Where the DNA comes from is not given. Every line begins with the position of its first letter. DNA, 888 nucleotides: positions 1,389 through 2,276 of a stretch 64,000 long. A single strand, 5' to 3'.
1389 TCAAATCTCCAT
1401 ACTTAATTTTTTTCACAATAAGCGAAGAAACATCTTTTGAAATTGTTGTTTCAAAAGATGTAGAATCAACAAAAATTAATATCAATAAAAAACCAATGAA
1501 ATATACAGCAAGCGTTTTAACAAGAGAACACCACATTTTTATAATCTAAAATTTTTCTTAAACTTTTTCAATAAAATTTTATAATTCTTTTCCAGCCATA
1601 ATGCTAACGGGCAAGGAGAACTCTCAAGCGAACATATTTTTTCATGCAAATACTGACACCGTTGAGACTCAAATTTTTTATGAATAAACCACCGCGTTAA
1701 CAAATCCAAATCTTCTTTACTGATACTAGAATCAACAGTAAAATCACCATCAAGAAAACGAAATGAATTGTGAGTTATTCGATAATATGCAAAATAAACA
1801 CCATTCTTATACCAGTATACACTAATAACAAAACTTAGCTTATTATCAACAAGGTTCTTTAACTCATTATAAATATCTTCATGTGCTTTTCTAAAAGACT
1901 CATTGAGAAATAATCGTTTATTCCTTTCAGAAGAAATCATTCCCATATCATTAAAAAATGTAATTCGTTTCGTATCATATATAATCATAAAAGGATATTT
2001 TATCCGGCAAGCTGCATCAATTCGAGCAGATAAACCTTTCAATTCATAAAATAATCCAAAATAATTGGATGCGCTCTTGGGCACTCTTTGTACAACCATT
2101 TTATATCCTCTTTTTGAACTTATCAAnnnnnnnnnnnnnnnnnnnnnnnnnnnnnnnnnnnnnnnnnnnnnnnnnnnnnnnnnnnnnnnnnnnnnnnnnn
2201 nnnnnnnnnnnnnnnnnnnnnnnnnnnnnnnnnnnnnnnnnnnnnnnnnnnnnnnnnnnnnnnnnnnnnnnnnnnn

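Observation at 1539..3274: Three tandem Cys-rich paralogs with a conserved C-terminal CxnCxnC-(P)L..WL(E/K)KN motif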

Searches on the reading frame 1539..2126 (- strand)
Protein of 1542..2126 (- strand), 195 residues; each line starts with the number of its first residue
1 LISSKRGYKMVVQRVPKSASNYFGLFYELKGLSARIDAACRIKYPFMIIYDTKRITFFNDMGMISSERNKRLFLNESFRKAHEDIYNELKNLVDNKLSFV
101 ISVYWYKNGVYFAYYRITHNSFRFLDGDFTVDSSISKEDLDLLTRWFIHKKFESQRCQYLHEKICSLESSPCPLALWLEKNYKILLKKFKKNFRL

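Call 4: search_protein_families(library=pfam, proteins=[window:1542-2126:-], max_evalue=1)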
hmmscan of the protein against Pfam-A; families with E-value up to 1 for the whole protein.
window:1542-2126:- (195 aa): 0 families

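Call 5: search_protein_families(library=phrogs, proteins=[window:1542-2126:-], max_evalue=1)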
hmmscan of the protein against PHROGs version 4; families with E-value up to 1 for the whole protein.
window:1542-2126:- (195 aa): 3 families
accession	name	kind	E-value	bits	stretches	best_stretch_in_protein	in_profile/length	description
phrog_8567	-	unknown function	0.081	14.4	1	49-108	16-72/111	-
phrog_32550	-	unknown function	0.084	13.8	1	84-151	8-74/131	-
phrog_22234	-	unknown function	0.11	13.5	1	113-161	40-87/87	-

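Call 10: find_homologous_proteins(query=A1, max_evalue=0.01)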
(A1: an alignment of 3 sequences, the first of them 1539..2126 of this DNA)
Query A1 (3 sequences) (195 aa, profile of the alignment): 3 proteins with E <= 0.01 among 879 candidates.
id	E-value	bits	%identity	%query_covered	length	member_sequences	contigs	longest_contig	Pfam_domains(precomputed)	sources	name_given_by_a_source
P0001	9.7e-86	304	30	87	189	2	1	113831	-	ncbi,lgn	ncbi:MAG: hypothetical protein QW228_00915 [Candidatus Aenigmatarchaeota archaeon]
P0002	1.1e-82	294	40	91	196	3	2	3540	-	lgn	-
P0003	3.4e-80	286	100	95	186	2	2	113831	-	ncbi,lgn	ncbi:MAG: hypothetical protein QW228_00905 [Candidatus Aenigmatarchaeota archaeon]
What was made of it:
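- Tried and rejected: Profile search of 5.8 billion proteins (call 10).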

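Call 13: find_encoding_contigs(protein=P0002, flank=10000, max_places=10)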
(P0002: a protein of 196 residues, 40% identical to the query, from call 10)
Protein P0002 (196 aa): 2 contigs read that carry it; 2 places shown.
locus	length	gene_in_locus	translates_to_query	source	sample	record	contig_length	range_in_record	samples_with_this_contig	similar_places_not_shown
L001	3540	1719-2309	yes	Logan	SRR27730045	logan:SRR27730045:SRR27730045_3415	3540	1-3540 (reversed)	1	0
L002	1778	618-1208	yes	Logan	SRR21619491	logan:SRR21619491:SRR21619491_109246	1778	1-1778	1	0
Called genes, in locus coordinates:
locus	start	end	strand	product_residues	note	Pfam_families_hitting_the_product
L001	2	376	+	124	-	?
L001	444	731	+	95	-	-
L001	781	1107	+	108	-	-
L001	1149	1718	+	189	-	-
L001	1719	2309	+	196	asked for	-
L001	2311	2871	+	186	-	-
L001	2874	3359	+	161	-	PF01464:SLT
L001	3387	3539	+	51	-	?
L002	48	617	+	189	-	-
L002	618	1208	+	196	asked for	-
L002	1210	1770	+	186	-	-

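Call 14: find_encoding_contigs(protein=P0001, flank=10000, max_places=10)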
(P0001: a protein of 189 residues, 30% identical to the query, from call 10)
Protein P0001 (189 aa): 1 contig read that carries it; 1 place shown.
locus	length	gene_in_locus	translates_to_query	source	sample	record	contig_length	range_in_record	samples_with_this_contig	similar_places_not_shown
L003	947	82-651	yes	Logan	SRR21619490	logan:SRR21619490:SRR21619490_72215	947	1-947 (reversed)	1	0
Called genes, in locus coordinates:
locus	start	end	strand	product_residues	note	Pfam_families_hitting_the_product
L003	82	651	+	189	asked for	-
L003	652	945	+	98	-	?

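Call 26: search_solved_structures(query=A2, max_evalue=10)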
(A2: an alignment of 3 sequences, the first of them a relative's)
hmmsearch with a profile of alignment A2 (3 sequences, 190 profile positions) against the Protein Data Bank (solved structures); distinct sequences matched with E-value up to 10: 0.
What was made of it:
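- Tried and rejected: PDB sequence profile at E ≤ 10 (call 26).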

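Call 27: search_protein_families(library=ncbifam, proteins=[P0002, P0003, P0001], max_evalue=1)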
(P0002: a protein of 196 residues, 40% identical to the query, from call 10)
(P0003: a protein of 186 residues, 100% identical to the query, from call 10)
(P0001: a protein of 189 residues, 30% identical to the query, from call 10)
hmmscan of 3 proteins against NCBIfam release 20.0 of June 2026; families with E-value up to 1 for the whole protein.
P0002 (196 aa): 0 families

P0003 (186 aa): 1 family
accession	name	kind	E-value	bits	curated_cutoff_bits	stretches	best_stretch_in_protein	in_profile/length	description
NF011775.0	PRK15238.1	equivalog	0.089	11.6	400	1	23-99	25-95/500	glutamate/gamma-aminobutyrate family transporter YjeM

P0001 (189 aa): 0 families

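Call 33: find_encoding_contigs(protein=P0003, flank=10000, max_places=10)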
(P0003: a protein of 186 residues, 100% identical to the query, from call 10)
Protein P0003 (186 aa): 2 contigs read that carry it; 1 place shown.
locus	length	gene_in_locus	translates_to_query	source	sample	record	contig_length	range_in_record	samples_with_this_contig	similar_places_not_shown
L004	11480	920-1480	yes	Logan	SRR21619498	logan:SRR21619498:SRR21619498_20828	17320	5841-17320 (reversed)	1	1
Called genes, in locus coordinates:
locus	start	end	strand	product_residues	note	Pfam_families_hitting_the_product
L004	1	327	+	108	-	?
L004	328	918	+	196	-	-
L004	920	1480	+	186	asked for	-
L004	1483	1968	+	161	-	PF01464:SLT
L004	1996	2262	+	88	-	-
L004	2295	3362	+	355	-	-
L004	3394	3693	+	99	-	-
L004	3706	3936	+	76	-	-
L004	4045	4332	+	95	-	-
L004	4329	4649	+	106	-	-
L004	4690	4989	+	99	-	-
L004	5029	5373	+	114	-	-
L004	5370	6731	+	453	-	PF03796:DnaB_C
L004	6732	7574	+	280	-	PF01807:Zn_ribbon_DnaG, PF13155:Toprim_2, PF13662:Toprim_4 (weak)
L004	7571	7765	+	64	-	-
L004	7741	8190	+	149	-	-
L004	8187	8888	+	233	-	-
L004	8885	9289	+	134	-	-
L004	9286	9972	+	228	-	-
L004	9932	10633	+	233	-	-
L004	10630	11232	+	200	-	-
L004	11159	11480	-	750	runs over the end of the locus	PF13298:LigD_N, PF01068:DNA_ligase_A_M, PF21686:LigD_Prim-Pol (weak)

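Call 34: search_protein_representatives(alignment_id=A2)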
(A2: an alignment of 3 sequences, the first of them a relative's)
Query: 3 sequences, 190 profile positions. Proteins with E-value up to 0.001 (for the whole library): 3; up to 1e-10: 3; up to 1e-30: 3. The best 3 are listed.
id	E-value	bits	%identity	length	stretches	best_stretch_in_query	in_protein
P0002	3.6e-92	323.7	-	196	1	1-189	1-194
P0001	1.5e-84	298.8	-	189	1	1-190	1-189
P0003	1.5e-82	292.3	-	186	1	2-188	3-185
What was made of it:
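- Tried and rejected: Exhaustive hmmsearch of 1.84 billion representatives (call 34).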

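Call 35: predict_structure(alignment_id=A2)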
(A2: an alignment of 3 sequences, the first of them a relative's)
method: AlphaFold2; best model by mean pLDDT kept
length: 196 residues; sequences in the alignment: 3
mean_pLDDT: 44.1   pTM: 0.47
mean pLDDT of the five models: 44.1, 40.7, 38.1, 38.0, 37.0
residues with pLDDT >= 90: 0; 70-90: 1; 50-70: 70; < 50: 125
segments of 3 or more residues with pLDDT < 50: 1-22, 30-93, 115-118, 148-164, 182-196
pLDDT, mean of each block of 10 residues (from residue 1): 34 37 53 41 36 27 23 33 36 55 62 53 52 60 54 45 50 56 41 28
secondary structure, 60 per line:
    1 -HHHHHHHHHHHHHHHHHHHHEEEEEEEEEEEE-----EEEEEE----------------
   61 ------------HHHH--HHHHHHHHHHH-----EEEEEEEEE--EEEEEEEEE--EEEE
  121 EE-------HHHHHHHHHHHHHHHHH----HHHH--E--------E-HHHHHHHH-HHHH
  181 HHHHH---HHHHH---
elements in order: H2-21 E22-33 E39-44 H73-76 H79-89 E95-103 E106-114 E117-122 H130-146 H151-154 H168-175 H177-185 H189-193

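Call 36: find_related_loci(query=A2, collection=viral_contigs, flank=10000)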
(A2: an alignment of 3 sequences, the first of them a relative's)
Query A2 (196 aa) in viral_contigs; peptide patterns used: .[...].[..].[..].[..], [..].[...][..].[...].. (x = any residue, [..] = any of these).
184 stretches matched a pattern, but none encodes a relative of the query by tblastn (E <= 1e-3).

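Call 37: find_related_loci(query=A2, collection=genome_contigs, flank=10000)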
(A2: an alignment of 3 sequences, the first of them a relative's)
Query A2 (196 aa) in genome_contigs; peptide patterns used: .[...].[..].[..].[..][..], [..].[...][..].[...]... (x = any residue, [..] = any of these).
74 stretches matched a pattern, but none encodes a relative of the query by tblastn (E <= 1e-3).

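Call 38: search_protein_families(library=padloc, proteins=[P0002, P0003, P0001], max_evalue=1)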
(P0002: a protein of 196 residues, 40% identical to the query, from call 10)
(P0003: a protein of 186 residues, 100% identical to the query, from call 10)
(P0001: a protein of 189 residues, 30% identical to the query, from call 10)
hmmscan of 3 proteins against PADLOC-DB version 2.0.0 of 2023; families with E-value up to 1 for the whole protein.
P0002 (196 aa): 0 families

P0003 (186 aa): 0 families

P0001 (189 aa): 0 families

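Call 57: find_related_loci(query=A2, collection=metagenome_contigs, flank=10000)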
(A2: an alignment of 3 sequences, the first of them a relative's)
Query A2 (196 aa) in metagenome_contigs; peptide patterns used: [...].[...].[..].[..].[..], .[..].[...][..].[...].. (x = any residue, [..] = any of these).
238 stretches matched a pattern, but none encodes a relative of the query by tblastn (E <= 1e-3).
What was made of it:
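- Tried and rejected: Pattern plus tblastn scans of IMG/VR, GTDB genomes and JGI metagenomes (calls 36, 37, 57).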

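Call 64: predict_structure(alignment_id=A5)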
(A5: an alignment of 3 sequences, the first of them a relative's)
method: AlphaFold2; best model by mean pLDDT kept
length: 186 residues; sequences in the alignment: 3
mean_pLDDT: 58.1   pTM: 0.58
mean pLDDT of the five models: 58.1, 56.9, 53.5, 49.1, 39.7
residues with pLDDT >= 90: 0; 70-90: 68; 50-70: 44; < 50: 74
segments of 3 or more residues with pLDDT < 50: 1-11, 32-70, 79-86, 147-160
pLDDT, mean of each block of 10 residues (from residue 1): 37 54 70 41 34 29 34 51 52 81 82 77 73 81 58 43 70 77 62
secondary structure, 60 per line:
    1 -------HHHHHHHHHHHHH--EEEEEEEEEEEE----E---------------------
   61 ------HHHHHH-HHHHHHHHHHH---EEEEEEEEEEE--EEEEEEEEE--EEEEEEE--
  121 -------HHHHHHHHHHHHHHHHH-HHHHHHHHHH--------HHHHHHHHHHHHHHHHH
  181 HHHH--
elements in order: H8-20 E23-34 H67-72 H74-84 E88-98 E101-109 E112-118 H128-144 H146-155 H164-184
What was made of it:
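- On Any metal-binding (Zn or Fe-S) protein: Model coordinates are not accessible, and the Cys-bearing loop 147-160 has pLDDT below 50 (call 64).
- Fold prediction: the Q1 core (residues 88-145) has pLDDT 73-82, with a beta-beta-beta-alpha core, an N-terminal strand and a C-terminal helix (call 64). The segment holding the first two C-terminal Cys (Q1 147-160) is modelled with pLDDT below 50 (call 64), and model coordinates could not be inspected, so clustering of the four Cys is unverified.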

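Call 70: fold_search(model_id=the predicted structure, library=viral)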
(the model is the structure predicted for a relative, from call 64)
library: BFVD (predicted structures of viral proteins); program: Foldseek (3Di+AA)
matches with E <= 10: 424; with E <= 0.001: 0
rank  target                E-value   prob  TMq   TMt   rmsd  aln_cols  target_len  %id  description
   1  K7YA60                4.0e-02  0.16  0.18  0.14  20.9       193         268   11  B90 [Rat cytomegalovirus (isolate England)]
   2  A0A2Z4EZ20            6.5e-02  0.16  0.19  0.12  17.8       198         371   13  (no name in the UniProt tables at hand)
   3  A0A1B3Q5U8            7.0e-02  0.12  0.16  0.13  20.3       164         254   10  Gp4 [Towan virus]
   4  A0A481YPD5            7.9e-02  0.09  0.13  0.10  18.9       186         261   13  Uncharacterized protein [Pithovirus LCDPAC02]
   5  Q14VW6                1.3e-01  0.13  0.19  0.12  17.1       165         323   11  ORF140 [Ranid herpesvirus 2]
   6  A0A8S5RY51            1.4e-01  0.06  0.14  0.09  18.6       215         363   16  dITP/XTP pyrophosphatase [Myoviridae sp. ctNQV2]
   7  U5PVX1                1.8e-01  0.15  0.19  0.24  22.8       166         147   16  Uncharacterized protein [Bacillus phage BigBertha]
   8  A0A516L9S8            1.9e-01  0.06  0.14  0.11  22.4       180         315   14  (no name in the UniProt tables at hand)
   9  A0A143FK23            2.5e-01  0.14  0.23  0.08  20.9       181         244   13  (no name in the UniProt tables at hand)
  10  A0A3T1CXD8            2.5e-01  0.05  0.14  0.14  22.2       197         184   12  Uncharacterized protein [Acanthamoeba castellanii medusavirus J1]
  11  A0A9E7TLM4            2.6e-01  0.18  0.21  0.21  19.6       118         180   10  Uncharacterized protein [Largemouth bass virus]
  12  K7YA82                2.6e-01  0.05  0.14  0.09  18.7       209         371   10  B149 [Rat cytomegalovirus (isolate England)]
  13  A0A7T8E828            2.8e-01  0.08  0.17  0.12  20.6       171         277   13  Uncharacterized protein [Soybean thrips nege-like virus 2]
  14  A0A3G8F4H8            3.0e-01  0.11  0.20  0.24  25.9       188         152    7  (no name in the UniProt tables at hand)
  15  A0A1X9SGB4            3.2e-01  0.09  0.17  0.21  21.2       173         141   11  Uncharacterized protein [Bacillus phage Flapjack]
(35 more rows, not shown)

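Call 71: list_cluster_members(proteins=[P0001, P0002, P0003])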
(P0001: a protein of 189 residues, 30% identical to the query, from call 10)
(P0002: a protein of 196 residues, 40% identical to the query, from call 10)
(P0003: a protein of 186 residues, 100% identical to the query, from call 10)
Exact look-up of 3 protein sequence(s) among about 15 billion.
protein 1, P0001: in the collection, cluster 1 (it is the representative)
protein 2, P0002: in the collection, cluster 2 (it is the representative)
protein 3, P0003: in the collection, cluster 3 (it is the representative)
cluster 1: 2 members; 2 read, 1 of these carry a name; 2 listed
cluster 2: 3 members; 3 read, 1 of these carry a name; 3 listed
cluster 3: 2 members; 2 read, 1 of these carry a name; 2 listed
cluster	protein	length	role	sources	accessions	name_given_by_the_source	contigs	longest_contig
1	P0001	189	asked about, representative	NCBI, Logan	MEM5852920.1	MAG: hypothetical protein QW228_00915 [Candidatus Aenigmatarchaeota archaeon]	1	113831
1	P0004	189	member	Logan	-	-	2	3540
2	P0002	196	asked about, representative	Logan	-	-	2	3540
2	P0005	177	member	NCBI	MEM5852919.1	MAG: hypothetical protein QW228_00910 [Candidatus Aenigmatarchaeota archaeon]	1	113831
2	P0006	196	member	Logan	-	-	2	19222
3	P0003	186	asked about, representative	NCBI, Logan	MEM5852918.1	MAG: hypothetical protein QW228_00905 [Candidatus Aenigmatarchaeota archaeon]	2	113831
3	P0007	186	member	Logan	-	-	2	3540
